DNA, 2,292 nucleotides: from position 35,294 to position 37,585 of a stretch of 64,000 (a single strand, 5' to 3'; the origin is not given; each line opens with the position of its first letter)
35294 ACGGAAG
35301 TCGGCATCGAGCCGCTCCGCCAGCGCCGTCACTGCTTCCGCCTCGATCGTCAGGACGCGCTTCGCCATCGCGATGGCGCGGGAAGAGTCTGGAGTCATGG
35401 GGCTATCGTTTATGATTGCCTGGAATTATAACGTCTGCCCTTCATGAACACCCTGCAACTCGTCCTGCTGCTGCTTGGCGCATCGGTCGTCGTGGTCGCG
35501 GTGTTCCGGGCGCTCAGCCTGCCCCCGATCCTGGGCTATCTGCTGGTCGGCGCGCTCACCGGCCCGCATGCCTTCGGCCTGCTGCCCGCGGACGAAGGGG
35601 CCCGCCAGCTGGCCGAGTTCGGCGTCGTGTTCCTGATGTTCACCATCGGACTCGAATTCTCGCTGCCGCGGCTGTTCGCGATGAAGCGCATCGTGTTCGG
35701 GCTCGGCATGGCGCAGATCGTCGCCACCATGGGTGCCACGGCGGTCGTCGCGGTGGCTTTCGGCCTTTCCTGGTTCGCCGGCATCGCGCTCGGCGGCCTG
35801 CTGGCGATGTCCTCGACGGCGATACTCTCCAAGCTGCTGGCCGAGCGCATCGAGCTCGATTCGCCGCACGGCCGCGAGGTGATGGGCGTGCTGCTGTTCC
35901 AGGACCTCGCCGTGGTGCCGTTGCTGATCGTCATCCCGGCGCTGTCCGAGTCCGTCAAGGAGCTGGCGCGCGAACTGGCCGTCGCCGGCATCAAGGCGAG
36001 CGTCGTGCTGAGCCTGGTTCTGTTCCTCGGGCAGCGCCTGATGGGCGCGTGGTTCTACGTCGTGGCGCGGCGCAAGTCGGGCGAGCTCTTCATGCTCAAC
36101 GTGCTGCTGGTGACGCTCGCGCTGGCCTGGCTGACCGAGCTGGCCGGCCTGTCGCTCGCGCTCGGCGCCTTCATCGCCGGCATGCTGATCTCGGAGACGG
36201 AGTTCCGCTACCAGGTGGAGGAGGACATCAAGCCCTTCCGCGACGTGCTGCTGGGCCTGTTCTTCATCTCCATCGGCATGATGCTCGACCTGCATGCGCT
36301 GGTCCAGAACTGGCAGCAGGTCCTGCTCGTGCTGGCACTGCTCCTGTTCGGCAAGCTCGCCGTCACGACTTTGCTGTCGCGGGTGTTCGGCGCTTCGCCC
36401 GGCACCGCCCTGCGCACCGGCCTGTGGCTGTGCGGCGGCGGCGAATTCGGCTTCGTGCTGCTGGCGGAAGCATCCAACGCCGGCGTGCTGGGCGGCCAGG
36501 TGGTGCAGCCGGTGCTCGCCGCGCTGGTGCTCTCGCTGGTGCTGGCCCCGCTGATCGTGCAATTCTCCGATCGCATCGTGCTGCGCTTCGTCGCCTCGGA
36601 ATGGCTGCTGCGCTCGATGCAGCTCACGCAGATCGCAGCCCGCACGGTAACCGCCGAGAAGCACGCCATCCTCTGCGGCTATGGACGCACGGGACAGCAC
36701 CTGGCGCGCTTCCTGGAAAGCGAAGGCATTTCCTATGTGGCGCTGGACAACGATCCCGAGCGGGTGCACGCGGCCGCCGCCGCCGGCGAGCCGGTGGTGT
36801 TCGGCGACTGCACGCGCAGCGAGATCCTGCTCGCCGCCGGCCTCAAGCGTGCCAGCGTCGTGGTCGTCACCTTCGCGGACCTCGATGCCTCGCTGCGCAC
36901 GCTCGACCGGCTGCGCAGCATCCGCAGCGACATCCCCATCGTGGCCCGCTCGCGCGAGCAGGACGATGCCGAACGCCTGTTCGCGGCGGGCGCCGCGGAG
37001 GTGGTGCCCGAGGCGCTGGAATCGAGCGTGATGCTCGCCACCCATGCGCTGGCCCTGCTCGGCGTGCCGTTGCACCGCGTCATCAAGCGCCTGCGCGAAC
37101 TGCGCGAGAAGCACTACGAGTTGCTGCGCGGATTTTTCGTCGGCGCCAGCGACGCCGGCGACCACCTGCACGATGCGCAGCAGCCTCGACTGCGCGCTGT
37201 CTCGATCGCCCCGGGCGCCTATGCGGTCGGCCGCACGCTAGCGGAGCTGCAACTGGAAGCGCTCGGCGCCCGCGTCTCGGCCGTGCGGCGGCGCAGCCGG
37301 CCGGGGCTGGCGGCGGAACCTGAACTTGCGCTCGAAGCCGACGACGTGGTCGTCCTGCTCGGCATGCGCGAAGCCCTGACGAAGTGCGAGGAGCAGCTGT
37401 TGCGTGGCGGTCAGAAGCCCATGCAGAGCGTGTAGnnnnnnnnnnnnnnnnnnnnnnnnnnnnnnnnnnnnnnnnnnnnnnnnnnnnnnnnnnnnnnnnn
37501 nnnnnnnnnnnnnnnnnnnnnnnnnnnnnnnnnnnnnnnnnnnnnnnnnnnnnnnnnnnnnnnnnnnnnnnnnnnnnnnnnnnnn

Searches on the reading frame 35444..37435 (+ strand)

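Call 57: search_protein_families(library=pfam, proteins=[window:35444-37435:+], max_evalue=0.00001)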
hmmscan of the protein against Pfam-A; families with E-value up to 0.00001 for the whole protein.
window:35444-37435:+ (663 aa): 3 families
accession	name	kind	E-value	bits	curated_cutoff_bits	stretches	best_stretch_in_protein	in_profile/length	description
PF00999.27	Na_H_Exchanger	-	1.8e-57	195.4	26.2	1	13-373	4-370/375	Sodium/hydrogen exchanger, transmembrane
PF02254.24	TrkA_N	-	2e-25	89.8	23.8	1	409-521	2-114/116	TrkA-N domain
PF02080.26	TrkA_C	-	3.5e-09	36.9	27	1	584-647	2-65/71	TrkA-C domain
